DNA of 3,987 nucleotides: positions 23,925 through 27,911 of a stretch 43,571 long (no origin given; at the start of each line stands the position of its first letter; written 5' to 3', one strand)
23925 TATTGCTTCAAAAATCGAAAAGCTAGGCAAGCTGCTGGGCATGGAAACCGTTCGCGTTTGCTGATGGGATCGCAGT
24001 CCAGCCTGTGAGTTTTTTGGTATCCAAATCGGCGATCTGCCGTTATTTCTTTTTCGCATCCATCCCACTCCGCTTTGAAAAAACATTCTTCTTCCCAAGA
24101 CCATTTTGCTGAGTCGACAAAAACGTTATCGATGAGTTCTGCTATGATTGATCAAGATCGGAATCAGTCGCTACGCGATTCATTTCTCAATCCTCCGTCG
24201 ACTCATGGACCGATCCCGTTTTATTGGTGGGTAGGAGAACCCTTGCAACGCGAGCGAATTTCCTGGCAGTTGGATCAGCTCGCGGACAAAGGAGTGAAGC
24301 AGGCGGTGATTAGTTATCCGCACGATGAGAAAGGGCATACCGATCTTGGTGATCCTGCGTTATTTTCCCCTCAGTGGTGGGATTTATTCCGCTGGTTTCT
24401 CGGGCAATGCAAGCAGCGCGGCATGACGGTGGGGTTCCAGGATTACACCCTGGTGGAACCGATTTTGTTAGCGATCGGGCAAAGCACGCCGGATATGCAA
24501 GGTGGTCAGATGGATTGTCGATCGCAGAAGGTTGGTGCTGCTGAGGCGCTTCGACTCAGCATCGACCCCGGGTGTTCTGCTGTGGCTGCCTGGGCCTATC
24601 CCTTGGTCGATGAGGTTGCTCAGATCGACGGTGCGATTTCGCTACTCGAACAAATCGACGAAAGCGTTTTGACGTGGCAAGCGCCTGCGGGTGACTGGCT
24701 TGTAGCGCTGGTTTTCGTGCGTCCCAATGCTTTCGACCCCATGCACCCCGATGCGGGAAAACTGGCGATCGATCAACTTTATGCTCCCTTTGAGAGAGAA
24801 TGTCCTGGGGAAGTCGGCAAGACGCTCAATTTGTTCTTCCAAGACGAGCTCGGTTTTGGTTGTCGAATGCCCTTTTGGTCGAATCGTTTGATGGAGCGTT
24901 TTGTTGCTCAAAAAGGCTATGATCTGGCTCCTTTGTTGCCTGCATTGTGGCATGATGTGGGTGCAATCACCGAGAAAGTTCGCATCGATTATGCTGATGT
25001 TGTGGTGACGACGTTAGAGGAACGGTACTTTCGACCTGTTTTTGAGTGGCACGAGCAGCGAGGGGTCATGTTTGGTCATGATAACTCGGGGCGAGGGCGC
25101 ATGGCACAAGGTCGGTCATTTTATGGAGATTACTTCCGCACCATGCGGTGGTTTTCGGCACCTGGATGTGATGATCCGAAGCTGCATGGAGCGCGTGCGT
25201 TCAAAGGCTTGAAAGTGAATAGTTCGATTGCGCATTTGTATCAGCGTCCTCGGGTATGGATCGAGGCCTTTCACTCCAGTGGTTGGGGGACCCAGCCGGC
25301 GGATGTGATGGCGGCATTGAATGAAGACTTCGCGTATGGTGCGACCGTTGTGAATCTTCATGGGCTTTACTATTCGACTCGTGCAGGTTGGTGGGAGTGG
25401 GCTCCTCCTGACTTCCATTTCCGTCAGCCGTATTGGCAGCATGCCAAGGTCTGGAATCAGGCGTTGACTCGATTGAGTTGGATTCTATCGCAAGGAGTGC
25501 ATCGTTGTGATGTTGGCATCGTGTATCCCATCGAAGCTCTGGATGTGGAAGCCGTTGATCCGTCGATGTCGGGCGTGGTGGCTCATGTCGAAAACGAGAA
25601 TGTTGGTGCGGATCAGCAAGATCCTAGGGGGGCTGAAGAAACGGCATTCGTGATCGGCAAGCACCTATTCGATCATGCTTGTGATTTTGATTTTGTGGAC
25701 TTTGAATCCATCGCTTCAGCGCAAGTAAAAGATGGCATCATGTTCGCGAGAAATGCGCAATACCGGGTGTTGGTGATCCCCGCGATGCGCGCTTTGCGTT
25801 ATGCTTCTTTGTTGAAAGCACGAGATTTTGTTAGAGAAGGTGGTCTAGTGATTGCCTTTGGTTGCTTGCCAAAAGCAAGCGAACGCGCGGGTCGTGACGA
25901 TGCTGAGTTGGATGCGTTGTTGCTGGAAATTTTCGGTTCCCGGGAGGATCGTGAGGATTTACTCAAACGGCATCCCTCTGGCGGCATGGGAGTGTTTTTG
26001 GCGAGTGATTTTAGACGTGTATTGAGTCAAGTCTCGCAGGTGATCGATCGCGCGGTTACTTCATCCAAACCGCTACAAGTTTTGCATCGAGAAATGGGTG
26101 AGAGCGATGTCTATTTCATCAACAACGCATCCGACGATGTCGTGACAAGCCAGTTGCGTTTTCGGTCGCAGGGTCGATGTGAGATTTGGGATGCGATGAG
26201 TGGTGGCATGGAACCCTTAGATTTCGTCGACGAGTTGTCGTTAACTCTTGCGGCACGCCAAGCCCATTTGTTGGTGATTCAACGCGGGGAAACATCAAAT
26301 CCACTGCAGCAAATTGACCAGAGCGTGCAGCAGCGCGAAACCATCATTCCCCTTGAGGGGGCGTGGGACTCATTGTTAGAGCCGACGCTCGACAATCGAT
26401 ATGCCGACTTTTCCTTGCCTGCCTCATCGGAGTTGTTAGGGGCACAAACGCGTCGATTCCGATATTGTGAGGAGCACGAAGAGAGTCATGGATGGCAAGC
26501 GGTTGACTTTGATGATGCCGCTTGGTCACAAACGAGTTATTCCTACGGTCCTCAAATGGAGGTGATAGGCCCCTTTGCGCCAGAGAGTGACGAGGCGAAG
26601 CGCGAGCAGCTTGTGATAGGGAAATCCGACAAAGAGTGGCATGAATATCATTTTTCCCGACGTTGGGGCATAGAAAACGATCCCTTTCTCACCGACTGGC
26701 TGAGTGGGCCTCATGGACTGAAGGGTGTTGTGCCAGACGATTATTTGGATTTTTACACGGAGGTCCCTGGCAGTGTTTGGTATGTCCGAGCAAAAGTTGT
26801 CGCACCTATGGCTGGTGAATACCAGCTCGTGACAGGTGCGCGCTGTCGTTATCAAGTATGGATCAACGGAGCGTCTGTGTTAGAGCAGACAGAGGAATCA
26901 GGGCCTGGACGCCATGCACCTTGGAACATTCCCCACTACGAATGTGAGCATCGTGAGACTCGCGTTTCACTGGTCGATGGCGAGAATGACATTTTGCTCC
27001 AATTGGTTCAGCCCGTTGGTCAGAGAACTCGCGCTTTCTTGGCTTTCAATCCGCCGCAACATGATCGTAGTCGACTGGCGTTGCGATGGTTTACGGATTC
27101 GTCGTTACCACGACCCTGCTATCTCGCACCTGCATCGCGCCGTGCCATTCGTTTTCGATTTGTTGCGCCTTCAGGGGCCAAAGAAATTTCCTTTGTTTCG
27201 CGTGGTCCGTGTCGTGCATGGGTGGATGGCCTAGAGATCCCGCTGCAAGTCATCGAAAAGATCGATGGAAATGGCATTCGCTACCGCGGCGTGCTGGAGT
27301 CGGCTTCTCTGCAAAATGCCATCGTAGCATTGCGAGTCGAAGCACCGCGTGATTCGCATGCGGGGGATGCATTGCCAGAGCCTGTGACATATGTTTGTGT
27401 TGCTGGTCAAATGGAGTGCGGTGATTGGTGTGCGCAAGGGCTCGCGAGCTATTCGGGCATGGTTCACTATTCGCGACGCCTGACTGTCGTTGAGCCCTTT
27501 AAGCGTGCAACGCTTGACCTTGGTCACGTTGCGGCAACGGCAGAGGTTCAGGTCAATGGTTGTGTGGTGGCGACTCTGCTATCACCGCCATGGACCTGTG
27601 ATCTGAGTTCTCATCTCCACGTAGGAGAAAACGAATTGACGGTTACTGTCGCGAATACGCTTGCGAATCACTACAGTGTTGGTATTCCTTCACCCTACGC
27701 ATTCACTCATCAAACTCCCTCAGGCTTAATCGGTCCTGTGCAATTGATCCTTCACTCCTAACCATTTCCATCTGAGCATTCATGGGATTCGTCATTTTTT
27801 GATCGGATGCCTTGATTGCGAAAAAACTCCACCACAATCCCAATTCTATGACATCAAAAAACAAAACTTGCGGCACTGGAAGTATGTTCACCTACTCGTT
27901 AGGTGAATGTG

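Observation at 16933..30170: AraC-associated, SusC/D-less deoxyhexose-glycan utilisation locus with a non-canonical enzyme set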

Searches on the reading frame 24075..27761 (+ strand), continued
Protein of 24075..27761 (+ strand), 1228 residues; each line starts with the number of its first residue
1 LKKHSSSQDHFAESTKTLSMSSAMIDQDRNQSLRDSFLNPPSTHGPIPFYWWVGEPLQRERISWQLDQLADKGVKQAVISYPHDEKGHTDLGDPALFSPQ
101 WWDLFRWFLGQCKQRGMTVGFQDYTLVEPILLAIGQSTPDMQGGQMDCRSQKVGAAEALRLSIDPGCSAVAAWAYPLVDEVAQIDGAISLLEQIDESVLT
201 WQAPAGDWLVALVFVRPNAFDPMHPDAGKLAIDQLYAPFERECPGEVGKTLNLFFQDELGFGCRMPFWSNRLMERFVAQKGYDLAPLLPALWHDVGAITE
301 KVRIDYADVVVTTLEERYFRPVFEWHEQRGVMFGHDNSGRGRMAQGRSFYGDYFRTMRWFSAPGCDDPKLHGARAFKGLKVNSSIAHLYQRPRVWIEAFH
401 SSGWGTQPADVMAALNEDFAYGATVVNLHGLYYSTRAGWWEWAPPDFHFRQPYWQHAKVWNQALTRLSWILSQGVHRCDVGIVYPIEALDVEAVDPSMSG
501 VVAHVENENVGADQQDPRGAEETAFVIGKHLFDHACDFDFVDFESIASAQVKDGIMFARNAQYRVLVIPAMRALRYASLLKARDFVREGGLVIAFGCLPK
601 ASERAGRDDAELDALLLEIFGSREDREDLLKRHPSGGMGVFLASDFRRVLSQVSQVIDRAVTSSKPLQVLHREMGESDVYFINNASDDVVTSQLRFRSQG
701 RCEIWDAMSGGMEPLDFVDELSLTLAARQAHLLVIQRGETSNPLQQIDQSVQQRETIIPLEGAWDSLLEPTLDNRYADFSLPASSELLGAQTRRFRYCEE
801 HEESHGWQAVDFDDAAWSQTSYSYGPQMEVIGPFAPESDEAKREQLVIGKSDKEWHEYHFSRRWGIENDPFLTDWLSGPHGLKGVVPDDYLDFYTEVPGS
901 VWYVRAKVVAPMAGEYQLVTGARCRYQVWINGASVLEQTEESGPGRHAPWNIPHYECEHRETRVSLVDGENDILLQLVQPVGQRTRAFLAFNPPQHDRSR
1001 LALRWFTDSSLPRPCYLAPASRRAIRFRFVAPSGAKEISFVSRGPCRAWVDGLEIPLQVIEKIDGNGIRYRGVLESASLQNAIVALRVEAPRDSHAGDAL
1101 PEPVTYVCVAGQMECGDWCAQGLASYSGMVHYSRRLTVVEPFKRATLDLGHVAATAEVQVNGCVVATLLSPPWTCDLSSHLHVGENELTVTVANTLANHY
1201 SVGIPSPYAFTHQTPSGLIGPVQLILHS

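Call 51: search_solved_structures(query=A3, max_evalue=0.01, show_alignments=1)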
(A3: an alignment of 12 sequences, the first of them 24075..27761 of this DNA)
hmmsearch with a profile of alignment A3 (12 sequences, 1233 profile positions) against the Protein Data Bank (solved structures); distinct sequences matched with E-value up to 0.01: 34.
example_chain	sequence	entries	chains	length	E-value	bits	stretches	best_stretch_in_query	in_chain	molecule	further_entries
6q2f_A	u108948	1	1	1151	6.3e-49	169.6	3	1122-1231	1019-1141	Glycoside hydrolase family protein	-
5mwk_A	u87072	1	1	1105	8.3e-48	165.9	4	1114-1202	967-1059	Glycoside hydrolase family 2, sugar binding protein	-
5mqm_A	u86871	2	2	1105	1e-47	165.6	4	1114-1202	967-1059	Glycosyl hydrolases family 2, sugar binding domain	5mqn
6d1n_A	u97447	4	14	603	1.1e-10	42.9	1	1114-1198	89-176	Beta-galactosidase/beta-glucuronidase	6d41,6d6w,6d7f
6d89_C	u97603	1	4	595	4.1e-10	41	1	1112-1198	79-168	Beta-galactosidase/beta-glucuronidase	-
6u7j_A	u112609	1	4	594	9.6e-08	33.2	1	1121-1200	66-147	Beta-glucuronidase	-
6d8k_A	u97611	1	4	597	1e-07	33.1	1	1117-1198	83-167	Glycosyl hydrolase family 2, sugar binding domain protein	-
7vqm_A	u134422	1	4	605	2.2e-07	32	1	1111-1203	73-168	GH2 beta-galacturonate AqGalA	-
6u7i_A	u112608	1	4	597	2.3e-07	31.9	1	1122-1199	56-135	Beta-glucuronidase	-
6ld0_A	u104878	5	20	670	1.1e-06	29.6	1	1098-1201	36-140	LacZ1 Beta-galactosidase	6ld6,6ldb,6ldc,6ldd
5z1b_A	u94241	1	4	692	1.2e-06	29.6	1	1098-1201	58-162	Glycosyl hydrolase family 2, TIM barrel domain protein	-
6hpd_A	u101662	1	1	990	3.4e-06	28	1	1127-1215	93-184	Beta-galactosidase (GH2)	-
6xxw_A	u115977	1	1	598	2.2e-05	25.4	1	1122-1201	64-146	Beta-glucuronidase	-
6mvg_A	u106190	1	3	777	3.2e-05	24.8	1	1122-1199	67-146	beta-glucuronidase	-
4jkm_A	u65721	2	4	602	4.4e-05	24.3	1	1123-1200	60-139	Beta-glucuronidase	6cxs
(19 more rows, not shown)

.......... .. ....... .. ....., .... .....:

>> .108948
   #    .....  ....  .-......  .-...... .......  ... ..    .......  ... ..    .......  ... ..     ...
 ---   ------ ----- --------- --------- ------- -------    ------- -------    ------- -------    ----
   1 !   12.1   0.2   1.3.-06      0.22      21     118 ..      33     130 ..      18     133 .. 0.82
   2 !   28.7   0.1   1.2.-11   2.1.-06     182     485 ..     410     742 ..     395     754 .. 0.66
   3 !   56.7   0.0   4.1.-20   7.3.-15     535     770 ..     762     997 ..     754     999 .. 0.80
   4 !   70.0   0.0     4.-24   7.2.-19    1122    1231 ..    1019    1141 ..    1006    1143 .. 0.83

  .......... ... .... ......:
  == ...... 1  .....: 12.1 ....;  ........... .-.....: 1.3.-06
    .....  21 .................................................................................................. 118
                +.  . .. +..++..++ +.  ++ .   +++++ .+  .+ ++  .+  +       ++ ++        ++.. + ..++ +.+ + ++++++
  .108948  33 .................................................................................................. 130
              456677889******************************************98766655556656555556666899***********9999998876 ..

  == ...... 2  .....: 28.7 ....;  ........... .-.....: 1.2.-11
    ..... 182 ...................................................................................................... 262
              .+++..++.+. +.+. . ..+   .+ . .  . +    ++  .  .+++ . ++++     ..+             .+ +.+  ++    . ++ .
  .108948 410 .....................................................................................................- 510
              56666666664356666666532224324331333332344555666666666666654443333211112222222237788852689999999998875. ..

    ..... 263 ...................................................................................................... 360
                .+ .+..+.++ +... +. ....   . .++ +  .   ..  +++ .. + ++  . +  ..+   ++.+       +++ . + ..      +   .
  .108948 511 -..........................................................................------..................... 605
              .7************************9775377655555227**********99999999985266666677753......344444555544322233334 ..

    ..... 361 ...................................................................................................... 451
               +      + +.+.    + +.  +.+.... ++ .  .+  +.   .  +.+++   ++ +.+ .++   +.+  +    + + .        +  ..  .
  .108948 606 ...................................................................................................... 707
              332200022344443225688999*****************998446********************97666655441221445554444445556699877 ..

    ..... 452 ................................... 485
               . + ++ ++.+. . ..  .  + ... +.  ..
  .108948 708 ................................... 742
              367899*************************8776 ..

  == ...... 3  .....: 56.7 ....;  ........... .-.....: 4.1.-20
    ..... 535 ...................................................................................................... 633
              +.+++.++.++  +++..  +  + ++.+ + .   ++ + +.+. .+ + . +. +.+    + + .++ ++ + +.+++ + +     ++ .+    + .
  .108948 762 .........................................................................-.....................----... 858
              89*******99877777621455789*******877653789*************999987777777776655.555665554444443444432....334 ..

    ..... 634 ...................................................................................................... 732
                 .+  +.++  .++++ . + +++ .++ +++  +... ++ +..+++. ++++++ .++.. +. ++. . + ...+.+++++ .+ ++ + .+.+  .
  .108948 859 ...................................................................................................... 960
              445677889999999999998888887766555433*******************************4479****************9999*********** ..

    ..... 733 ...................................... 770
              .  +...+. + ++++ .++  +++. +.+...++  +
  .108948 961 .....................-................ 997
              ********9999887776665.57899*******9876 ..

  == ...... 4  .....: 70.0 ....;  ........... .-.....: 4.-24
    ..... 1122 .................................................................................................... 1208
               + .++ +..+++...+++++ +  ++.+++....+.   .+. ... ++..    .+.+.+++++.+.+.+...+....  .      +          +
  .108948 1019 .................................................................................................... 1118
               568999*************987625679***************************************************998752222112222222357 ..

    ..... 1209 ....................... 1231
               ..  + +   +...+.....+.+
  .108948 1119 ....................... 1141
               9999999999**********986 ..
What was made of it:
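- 24075..27761 (+): Cytoplasmic divergent GH106 (alpha-L-rhamnosidase family) enzyme. The likely start is 24144. Family profile A3 matches GH106 structures 6q2f at 6e-49 and 5mqm at 1e-47 (call 51).
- On GH106: The family profile matches 6q2f and 5mqm at E 6e-49 and 1e-47, in four collinear segments (call 51).
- Closest known: GH106 alpha-L-rhamnosidases. Same: Homologous over the N-terminal, barrel, middle and C-terminal jelly-roll regions (profile E 1e-47 to 6e-49, call 51).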

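Call 81: find_encoding_contigs(protein=P0147, flank=10000, max_places=1)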
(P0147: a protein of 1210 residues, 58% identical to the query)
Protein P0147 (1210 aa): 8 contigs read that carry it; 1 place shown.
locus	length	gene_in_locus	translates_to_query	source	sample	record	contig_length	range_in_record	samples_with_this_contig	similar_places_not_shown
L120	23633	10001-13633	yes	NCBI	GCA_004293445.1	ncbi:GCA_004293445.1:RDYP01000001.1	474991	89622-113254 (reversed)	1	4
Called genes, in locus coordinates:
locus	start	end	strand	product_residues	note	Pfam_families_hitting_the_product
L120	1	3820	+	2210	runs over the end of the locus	PF12951:PATR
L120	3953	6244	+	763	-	PF12951:PATR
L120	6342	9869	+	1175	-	PF17132:Glyco_hydro_106, PF13385:Laminin_G_3 (weak), PF22666:Glyco_hydro_2_N2 (weak)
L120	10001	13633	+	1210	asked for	PF17132:Glyco_hydro_106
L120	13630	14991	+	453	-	PF01120:Alpha_L_fucos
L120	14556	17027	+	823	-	PF01120:Alpha_L_fucos, PF00754:F5_F8_type_C (faint)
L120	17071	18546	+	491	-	PF13347:MFS_2, PF07690:MFS_1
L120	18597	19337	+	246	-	PF06314:ADC, PF09844:DUF2071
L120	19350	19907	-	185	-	PF01894:YjbQ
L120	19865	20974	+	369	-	PF10282:Lactonase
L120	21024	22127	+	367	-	PF01264:Chorismate_synt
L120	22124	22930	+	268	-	PF02674:Colicin_V (weak)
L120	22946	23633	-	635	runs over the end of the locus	PF03600:CitMHS, PF02080:TrkA_C, PF03600:CitMHS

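Call 82: find_encoding_contigs(protein=P0201, flank=10000, max_places=1)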
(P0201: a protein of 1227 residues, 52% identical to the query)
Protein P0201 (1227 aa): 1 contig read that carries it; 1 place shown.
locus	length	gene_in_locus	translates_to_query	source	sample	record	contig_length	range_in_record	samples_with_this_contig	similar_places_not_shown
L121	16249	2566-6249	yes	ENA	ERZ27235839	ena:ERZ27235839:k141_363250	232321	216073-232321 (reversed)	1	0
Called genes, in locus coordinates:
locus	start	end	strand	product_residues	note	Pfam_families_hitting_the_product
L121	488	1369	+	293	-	PF07963:N_methyl (weak)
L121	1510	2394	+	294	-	PF12833:HTH_18, PF00165:HTH_AraC (weak)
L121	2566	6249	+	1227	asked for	PF17132:Glyco_hydro_106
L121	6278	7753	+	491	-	PF07690:MFS_1, PF12832:MFS_1_like (faint), PF13347:MFS_2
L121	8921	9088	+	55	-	-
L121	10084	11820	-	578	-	PF12708:Pect-lyase_RHGA_epim, PF00295:Glyco_hydro_28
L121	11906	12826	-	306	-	PF07963:N_methyl (weak)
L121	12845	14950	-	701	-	PF13385:Laminin_G_3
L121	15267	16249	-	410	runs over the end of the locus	PF13377:Peripla_BP_3, PF12833:HTH_18, PF00165:HTH_AraC (weak)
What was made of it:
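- A GH28/RHGA-type gene sits near GH106-like/GPH in L121 (call 82).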

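Call 83: find_encoding_contigs(protein=P0229, flank=10000, max_places=1)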
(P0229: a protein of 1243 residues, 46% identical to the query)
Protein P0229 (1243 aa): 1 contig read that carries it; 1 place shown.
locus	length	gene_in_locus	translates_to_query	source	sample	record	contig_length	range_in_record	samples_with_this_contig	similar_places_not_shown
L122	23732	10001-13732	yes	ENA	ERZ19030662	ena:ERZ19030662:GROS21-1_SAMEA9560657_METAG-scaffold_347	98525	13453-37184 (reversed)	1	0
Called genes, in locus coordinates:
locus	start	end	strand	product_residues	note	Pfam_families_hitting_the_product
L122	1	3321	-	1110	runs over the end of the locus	PF12951:PATR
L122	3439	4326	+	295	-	PF12833:HTH_18, PF00165:HTH_AraC (weak)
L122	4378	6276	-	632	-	PF01120:Alpha_L_fucos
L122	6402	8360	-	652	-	PF01120:Alpha_L_fucos, PF00754:F5_F8_type_C, PF22633:F5_F8_type_C_2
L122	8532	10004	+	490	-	PF13347:MFS_2, PF07690:MFS_1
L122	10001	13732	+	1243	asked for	PF17132:Glyco_hydro_106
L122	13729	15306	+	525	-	PF03629:SASA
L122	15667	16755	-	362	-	PF00483:NTP_transferase, PF22640:ManC_GMP_beta-helix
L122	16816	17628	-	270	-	PF01467:CTP_transf_like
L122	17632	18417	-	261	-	-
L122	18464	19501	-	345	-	PF05368:NmrA, PF01073:3Beta_HSD (weak), PF01370:Epimerase, PF13460:NAD_binding_10 (weak), PF16363:GDP_Man_Dehyd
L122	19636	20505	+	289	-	PF02311:AraC_binding, PF12833:HTH_18, PF00165:HTH_AraC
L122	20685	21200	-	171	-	PF00578:AhpC-TSA, PF08534:Redoxin, PF13911:AhpC-TSA_2 (weak)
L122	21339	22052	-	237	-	PF04256:DUF434, PF18481:DUF5616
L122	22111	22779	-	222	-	PF01746:tRNA_m1G_MT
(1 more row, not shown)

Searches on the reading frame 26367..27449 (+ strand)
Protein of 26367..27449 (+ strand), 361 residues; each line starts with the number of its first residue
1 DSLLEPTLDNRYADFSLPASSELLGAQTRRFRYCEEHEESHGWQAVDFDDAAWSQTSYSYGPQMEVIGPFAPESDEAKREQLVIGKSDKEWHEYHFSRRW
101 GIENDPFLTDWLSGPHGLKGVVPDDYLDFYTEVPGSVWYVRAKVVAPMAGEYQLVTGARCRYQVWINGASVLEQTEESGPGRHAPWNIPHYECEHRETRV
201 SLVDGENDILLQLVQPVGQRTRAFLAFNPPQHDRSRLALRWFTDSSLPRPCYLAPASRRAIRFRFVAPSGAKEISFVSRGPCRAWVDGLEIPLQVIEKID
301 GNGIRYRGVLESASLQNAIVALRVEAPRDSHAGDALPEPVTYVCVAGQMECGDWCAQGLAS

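Call 75: search_protein_families(library=pfam, proteins=[window:26367-27449:+], max_evalue=0.1)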
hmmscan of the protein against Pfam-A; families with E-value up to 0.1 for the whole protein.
window:26367-27449:+ (361 aa): 2 families
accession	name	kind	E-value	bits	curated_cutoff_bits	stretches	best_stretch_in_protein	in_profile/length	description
PF07691.17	PA14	-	0.0027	17.9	24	0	141-179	51-89/147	PA14 domain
PF06564.18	CBP_BcsQ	-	0.044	13.7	21.3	1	30-91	45-105/234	Cellulose biosynthesis protein BcsQ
